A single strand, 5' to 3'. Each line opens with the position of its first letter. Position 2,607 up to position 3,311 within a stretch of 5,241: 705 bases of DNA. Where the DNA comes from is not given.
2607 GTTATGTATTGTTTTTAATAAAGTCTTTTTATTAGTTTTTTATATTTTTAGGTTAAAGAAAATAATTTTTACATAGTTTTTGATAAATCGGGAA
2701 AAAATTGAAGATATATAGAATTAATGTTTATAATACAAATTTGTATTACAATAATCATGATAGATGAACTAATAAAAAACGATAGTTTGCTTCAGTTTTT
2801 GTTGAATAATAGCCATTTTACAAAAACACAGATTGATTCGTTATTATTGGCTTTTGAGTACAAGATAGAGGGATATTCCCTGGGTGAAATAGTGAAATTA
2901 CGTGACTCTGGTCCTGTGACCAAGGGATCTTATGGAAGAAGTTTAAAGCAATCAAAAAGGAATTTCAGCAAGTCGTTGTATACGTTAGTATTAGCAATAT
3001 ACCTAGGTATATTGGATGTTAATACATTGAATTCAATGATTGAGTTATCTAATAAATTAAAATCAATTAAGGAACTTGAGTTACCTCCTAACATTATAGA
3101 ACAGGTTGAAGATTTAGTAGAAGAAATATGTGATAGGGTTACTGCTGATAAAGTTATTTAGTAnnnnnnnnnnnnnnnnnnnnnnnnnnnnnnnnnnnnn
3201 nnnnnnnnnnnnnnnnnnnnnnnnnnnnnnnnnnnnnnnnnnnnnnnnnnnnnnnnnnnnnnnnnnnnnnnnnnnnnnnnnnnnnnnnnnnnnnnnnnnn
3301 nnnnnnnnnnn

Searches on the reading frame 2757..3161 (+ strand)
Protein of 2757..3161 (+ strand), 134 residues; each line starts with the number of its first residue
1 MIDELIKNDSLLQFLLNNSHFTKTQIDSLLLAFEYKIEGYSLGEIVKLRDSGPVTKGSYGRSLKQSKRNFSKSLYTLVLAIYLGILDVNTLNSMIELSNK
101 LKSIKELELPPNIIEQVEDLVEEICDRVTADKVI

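Call 5: search_protein_families(library=pfam, proteins=[window:2757-3161:+], max_evalue=1)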
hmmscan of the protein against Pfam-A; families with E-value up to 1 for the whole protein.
window:2757-3161:+ (134 aa): 0 families

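Call 19: search_protein_families(library=ncbifam, proteins=[window:2757-3161:+], max_evalue=1)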
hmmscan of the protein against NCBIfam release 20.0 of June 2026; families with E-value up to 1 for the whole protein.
window:2757-3161:+ (134 aa): 0 families

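Call 20: search_solved_structures(query=window:2757-3161:+, max_evalue=10)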
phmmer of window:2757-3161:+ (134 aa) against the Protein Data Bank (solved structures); distinct sequences matched with E-value up to 10: 2.
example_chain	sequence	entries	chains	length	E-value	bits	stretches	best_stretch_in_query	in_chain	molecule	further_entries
5b4p_A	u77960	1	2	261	0.51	13.9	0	76-125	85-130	repebody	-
5x9a_A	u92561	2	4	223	1.1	12.8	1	18-42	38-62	Calaxin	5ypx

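Call 31: find_homologous_proteins(query=window:2757-3161:+)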
Query window:2757-3161:+ (134 aa): 13 proteins with E <= 0.001 among 36 candidates.
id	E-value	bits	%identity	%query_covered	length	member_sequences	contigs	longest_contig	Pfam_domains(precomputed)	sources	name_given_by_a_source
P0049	3.9e-73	261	96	100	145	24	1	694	-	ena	-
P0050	1.0e-72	260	94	100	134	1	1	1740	-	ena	-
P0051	1.2e-72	260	94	99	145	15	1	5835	-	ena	-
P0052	1.3e-72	259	94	99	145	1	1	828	-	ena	-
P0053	6.1e-70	251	89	99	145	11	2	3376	-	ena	-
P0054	1.5e-68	246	88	99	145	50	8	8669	-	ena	-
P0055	8.4e-68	244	86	99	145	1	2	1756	-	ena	-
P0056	5.9e-67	241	86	99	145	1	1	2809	-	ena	-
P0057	2.1e-66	240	86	99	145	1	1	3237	-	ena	-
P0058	2.5e-47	178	65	90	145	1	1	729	-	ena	-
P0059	4.5e-47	177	99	66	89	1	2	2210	-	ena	-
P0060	1.3e-46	176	64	90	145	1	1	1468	-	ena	-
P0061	3.0e-46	174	63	90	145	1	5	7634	-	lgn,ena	-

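Call 42: find_homologous_proteins(query=A3)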
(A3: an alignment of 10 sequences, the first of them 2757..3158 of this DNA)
Query A3 (10 sequences) (134 aa, profile of the alignment): 4936 proteins with E <= 0.001 among 6243 candidates; the best 120 are listed.
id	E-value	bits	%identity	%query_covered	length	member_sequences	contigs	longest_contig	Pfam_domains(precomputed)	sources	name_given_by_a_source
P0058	1.4e-43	166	65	90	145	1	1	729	-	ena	-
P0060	2.1e-43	165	64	90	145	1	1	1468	-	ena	-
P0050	8.5e-43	163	94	100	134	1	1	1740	-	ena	-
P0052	1.1e-42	163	94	99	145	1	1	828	-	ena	-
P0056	2.3e-42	162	86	99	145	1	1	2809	-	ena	-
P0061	7.2e-42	160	63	90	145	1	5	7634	-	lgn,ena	-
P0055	7.6e-42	160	86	99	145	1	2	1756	-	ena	-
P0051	8.6e-42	160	94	99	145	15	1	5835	-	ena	-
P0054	1.1e-41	160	88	99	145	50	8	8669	-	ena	-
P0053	2.3e-41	159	89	99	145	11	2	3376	-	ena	-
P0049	2.8e-40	155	96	100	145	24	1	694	-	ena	-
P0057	1.2e-39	153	86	99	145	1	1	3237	-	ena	-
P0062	4.6e-35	138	25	89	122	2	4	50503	-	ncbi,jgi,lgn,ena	-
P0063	8.4e-35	138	25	89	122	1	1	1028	-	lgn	-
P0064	6.8e-34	135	28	61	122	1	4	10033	-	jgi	jgi:hypothetical protein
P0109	7.2e-33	131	26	54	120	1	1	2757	-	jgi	-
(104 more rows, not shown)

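Call 50: predict_structure(alignment_id=A4)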
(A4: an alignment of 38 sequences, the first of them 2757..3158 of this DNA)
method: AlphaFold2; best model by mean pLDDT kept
length: 134 residues; sequences in the alignment: 38
mean_pLDDT: 61.1   pTM: 0.42
mean pLDDT of the five models: 61.1, 57.0, 56.9, 55.9, 47.8
residues with pLDDT >= 90: 0; 70-90: 22; 50-70: 92; < 50: 20
segments of 3 or more residues with pLDDT < 50: 1-3, 127-134
pLDDT, mean of each block of 10 residues (from residue 1): 53 69 75 67 68 66 70 60 60 60 49 58 50 36
secondary structure, 60 per line:
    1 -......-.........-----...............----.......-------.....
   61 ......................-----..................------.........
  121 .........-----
elements in order: H2-7 H9-17 H23-37 H42-48 H56-82 H88-105 H112-129

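Call 51: search_protein_families(library=pfam, alignment_id=A4, max_evalue=1)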
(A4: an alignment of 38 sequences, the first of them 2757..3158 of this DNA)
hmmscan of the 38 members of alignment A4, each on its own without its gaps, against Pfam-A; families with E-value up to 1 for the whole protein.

A. member 1, window:2757-3158:+ (134 aa): 0 families

B. families by the number of members that match (of 38 scanned): 12 families
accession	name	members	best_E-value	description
PF02108.21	FliH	19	0.0053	Flagellar assembly protein FliH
PF08994.15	T4_Gp59_C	7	0.0017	T4 gene Gp59 loader of gp41 DNA helicase C-term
PF18460.6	HetR_C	7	0.012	Heterocyst differentiation regulator C-terminal Hood domain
PF02354.21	Latrophilin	6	0.0033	Latrophilin Cytoplasmic C-terminal region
PF19954.5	EAD10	3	0.07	Effector-associated domain 10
PF11099.14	M11L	2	0.027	Apoptosis regulator M11L like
PF00503.26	G-alpha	2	0.061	G-protein alpha subunit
PF22945.2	LEM-3_GIY-YIG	1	0.087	LEM-3-like GIY-YIG domain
PF19122.5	DUF5806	1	0.1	Family of unknown function (DUF5806)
PF17727.6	CtsR_C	1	0.14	CtsR C-terminal dimerization domain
PF03845.19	Spore_permease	1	0.16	Spore germination protein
PF08400.16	phage_tail_N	1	0.25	Prophage tail fibre N-terminal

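Call 53: search_solved_structures(query=A4, max_evalue=10)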
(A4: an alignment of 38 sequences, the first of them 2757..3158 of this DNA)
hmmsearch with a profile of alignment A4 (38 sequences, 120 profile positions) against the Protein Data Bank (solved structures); distinct sequences matched with E-value up to 10: 2.
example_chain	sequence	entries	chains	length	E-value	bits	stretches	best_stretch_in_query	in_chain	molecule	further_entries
8w6e_A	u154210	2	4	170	0.7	13.3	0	73-117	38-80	HBC599 in complex with wFAP1.1 | wFAP1.1 structure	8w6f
8uzp_M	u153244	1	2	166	0.89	12.9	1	54-118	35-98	stem_mimetic_01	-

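Call 54: fold_search(model_id=the predicted structure, library=pdb)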
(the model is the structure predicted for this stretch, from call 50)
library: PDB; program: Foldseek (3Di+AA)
matches with E <= 10: 61; with E <= 0.001: 0
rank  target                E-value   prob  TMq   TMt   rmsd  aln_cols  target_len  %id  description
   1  3eg5_B                9.1e-01  0.15  0.28  0.14  15.6       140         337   13  Crystal structure of MDIA1-TSH GBD-FH3 in complex with CDC42-GMPPNP (released 2008-10-14)
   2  7qxi_M                2.2e+00  0.35  0.32  0.12   3.8        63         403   13  Cryo-EM structure of RNA polymerase-sigma54 holo enzyme with promoter DNA closed complex (released 2022-11-09)
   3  6iry                  2.5e+00  0.10  0.19  0.07   9.7        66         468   14  Crystal structure of the zebrafish cap-specific adenosine methyltransferase bound to SAH (released 2018-12-05)
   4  7qfp                  2.9e+00  0.03  0.17  0.03  24.7       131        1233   13  Cryo-EM structure of Botulinum neurotoxin serotype E (released 2022-01-26)
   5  6irz                  3.3e+00  0.08  0.19  0.07   9.6        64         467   14  Crystal structure of the zebrafish cap-specific adenosine methyltransferase bound to SAH and m7G-capped RNA (released 2018-12-05)
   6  9q96_M                3.5e+00  0.11  0.32  0.16  14.4       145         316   11  Cryo-EM Structure of Bacterial RNA polymerase-sigma54 transcription open complex with wild type sigma54, from RPi(-10- (released 2025-03-12)
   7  6gh5_M                3.7e+00  0.10  0.32  0.15  14.4       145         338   11  Cryo-EM structure of bacterial RNA polymerase-sigma54 holoenzyme transcription open complex (released 2018-07-04)
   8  6dkk_A                3.7e+00  0.03  0.18  0.11  22.4       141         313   13  Structure of BoNT (released 2018-12-26)
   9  8red_M                4.4e+00  0.21  0.31  0.15   4.0        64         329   16  Cryo-EM structure of bacterial RNA polymerase-sigma54 initial transcribing complex - 8nt complex (released 2024-01-17)
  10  9q92_M                4.4e+00  0.10  0.32  0.13  14.4       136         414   12  CryoEM structure of bacterial transcription intermediate complex mediated by activator PspF containing nifH promoter D (released 2025-07-16)
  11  6is0_A                4.4e+00  0.06  0.16  0.06  10.3        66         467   14  Crystal structure of the zebrafish cap-specific adenosine methyltransferase bound to SAH and m7G-capped RNA (released 2018-12-05)
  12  2q14_H                4.4e+00  0.05  0.18  0.07  12.5        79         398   13  Crystal structure of Phosphohydrolase (BT4208) from Bacteroides thetaiotaomicron VPI-5482 at 2.20 A resolution (released 2007-06-12)
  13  8rec_M                4.7e+00  0.20  0.31  0.14   3.9        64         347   16  Cryo-EM structure of bacterial RNA polymerase-sigma54 initial transcribing complex - 7nt complex (released 2024-01-17)
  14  3dcf_B                4.7e+00  0.05  0.23  0.19  14.7       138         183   12  Crystal structure of transcriptional regulator of the TetR/AcrR family (YP_290855.1) from THERMOBIFIDA FUSCA YX-ER1 at (released 2008-07-15)
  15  1puo_A                5.0e+00  0.04  0.24  0.23  18.0       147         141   15  Crystal structure of Fel d 1- the major cat allergen (released 2003-10-14)
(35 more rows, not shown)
